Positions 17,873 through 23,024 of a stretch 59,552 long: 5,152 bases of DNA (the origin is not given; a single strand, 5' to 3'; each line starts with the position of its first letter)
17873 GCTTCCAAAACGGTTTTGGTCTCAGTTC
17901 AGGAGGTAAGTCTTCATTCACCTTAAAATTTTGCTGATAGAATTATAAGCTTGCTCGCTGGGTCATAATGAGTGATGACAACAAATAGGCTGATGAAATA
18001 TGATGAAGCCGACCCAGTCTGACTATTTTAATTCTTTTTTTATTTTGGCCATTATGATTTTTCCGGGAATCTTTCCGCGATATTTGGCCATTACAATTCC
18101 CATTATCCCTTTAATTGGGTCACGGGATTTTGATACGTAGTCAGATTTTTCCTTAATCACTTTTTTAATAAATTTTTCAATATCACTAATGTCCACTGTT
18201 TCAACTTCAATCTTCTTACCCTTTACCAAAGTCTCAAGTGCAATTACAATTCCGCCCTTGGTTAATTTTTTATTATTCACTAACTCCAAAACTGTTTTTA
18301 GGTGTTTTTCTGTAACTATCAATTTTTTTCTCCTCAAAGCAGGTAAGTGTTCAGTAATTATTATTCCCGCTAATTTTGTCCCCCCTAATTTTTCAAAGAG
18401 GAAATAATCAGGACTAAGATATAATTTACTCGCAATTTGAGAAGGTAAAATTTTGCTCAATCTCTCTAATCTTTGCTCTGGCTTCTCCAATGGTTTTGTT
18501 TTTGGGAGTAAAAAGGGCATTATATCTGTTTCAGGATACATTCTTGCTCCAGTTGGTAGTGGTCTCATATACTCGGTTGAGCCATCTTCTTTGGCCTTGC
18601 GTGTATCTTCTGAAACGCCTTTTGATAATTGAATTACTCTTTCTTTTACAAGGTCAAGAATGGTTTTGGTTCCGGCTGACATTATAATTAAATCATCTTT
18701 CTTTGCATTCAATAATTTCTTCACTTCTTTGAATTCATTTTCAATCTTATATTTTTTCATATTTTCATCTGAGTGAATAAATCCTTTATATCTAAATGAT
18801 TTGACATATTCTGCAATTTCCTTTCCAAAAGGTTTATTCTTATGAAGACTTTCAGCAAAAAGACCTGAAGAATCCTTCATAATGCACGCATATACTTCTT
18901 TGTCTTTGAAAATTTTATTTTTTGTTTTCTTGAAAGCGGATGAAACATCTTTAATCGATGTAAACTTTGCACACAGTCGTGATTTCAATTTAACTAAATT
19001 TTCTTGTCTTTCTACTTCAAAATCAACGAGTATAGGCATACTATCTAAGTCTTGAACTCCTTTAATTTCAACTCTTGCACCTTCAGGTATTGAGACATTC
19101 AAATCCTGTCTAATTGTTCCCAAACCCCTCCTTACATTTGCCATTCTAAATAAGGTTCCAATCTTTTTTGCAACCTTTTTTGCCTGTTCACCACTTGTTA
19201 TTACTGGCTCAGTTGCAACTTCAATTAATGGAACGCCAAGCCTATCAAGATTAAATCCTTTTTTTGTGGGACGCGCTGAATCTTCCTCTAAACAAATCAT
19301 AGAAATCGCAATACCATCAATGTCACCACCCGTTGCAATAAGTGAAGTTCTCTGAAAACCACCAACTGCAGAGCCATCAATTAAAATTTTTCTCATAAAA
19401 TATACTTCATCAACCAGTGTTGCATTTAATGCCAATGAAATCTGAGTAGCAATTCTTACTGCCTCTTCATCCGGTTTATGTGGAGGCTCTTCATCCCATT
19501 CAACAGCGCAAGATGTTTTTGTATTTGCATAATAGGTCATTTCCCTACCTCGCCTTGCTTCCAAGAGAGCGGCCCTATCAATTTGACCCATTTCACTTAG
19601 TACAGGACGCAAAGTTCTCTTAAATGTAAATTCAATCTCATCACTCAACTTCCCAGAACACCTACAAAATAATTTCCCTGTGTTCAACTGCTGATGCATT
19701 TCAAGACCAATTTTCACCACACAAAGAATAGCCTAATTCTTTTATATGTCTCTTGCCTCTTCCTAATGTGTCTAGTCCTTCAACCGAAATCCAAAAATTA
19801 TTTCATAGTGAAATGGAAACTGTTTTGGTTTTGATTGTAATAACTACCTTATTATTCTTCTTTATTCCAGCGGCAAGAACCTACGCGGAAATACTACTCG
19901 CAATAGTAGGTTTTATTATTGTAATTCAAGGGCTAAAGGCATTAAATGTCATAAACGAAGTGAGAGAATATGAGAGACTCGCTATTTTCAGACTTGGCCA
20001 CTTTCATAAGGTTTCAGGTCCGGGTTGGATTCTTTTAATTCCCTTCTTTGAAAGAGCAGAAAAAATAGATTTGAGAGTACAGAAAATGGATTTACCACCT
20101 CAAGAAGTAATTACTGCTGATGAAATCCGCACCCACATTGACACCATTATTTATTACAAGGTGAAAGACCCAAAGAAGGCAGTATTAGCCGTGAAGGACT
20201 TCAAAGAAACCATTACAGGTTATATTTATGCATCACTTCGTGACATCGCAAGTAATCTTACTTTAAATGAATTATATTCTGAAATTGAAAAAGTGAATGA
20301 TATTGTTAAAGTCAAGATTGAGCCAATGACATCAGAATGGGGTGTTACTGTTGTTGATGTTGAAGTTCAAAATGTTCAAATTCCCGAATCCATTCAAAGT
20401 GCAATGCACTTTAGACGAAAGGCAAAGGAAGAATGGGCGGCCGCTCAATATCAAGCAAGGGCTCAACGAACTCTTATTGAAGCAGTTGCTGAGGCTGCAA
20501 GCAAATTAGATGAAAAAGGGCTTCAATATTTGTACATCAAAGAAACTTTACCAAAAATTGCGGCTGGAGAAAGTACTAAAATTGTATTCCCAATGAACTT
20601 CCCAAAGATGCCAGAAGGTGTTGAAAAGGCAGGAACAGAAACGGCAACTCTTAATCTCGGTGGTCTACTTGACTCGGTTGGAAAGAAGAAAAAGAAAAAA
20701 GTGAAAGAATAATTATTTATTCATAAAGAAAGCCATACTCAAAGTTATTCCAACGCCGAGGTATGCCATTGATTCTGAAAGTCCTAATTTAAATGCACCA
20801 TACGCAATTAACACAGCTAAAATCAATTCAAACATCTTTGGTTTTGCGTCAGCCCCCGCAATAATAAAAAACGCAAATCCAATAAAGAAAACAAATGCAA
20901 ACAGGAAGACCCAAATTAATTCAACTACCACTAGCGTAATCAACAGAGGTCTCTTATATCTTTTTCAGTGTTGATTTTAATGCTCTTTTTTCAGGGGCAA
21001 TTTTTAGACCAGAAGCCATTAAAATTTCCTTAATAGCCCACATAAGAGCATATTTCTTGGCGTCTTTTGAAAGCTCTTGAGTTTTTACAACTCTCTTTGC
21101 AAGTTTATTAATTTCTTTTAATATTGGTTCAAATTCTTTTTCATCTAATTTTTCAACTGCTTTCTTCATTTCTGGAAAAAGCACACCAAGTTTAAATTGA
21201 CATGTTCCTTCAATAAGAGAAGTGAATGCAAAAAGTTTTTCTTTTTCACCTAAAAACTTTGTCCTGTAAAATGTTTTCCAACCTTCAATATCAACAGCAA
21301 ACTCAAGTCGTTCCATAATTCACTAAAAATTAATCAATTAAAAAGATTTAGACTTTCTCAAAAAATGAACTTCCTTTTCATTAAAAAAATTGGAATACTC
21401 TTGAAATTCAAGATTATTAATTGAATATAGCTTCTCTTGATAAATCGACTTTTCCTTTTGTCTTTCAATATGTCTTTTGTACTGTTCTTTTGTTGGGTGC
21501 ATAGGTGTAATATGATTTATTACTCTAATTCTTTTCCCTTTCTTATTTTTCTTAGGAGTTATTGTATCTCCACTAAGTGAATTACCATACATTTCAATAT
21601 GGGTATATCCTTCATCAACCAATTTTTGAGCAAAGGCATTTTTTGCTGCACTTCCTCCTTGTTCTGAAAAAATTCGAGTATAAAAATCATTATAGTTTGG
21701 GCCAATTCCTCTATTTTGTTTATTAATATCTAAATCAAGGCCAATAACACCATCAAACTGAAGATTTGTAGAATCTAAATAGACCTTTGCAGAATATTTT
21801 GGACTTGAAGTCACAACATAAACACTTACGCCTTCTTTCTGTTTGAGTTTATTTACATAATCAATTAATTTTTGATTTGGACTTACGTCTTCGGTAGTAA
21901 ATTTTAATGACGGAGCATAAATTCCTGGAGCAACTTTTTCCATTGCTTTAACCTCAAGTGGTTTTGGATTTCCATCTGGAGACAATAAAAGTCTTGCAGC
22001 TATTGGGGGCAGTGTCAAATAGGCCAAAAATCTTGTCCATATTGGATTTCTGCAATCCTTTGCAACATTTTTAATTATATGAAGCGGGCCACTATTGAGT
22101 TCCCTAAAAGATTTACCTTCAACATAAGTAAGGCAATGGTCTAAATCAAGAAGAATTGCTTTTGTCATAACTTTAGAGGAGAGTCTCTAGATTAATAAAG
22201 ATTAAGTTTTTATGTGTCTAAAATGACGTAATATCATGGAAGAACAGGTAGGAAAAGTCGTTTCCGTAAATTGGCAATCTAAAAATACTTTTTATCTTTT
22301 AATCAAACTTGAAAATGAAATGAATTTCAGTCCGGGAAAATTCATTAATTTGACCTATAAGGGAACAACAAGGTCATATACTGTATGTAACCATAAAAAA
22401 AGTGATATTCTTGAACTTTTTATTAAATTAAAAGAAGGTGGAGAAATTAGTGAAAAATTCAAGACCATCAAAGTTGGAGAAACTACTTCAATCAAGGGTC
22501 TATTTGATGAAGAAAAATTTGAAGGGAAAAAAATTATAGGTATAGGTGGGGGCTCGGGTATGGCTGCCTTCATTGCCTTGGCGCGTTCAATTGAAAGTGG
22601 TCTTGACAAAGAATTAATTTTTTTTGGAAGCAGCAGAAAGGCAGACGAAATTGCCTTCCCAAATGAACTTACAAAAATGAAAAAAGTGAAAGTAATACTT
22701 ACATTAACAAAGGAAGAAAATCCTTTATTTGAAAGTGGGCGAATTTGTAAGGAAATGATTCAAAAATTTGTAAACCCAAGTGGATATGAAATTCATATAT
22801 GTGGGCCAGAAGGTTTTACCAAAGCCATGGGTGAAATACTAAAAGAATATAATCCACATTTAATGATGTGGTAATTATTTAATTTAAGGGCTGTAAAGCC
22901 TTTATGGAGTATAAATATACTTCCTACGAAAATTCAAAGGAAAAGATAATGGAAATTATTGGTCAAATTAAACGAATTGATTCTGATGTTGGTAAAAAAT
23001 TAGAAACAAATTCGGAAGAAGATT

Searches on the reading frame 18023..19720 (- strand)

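Call 87: search_protein_families(library=pfam, proteins=[window:18023-19720:-], max_evalue=0.001)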
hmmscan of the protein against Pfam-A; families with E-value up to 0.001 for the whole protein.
window:18023-19720:- (565 aa): 3 families
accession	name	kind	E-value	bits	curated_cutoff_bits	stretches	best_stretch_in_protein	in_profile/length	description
PF02934.20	GatB_N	-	3.7e-47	161.3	23.4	1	2-405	1-271/277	GatB/GatE catalytic domain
PF02637.23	GatB_Yqey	-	3.3e-08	33.9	27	1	462-564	28-148/148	GatB domain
PF02938.19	GAD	-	0.00039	21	23.4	1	269-354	4-90/95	GAD domain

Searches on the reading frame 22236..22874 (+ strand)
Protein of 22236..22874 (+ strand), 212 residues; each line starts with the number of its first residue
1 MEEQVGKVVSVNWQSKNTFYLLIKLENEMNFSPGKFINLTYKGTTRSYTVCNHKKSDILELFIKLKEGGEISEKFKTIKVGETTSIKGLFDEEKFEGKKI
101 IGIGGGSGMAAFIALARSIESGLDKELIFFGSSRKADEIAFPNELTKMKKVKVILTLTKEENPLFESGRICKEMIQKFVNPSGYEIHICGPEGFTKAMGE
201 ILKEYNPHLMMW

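Call 87: search_protein_families(library=pfam, proteins=[window:22236-22874:+], max_evalue=0.001)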
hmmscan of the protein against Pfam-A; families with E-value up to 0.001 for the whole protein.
window:22236-22874:+ (212 aa): 2 families
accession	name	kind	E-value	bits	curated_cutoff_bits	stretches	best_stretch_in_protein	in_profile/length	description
PF00970.30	FAD_binding_6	-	4.3e-10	40.3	21.1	1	8-88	4-92/99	Oxidoreductase FAD-binding domain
PF00175.26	NAD_binding_1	-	6.6e-06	27.2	22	1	103-198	2-107/109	Oxidoreductase NAD-binding domain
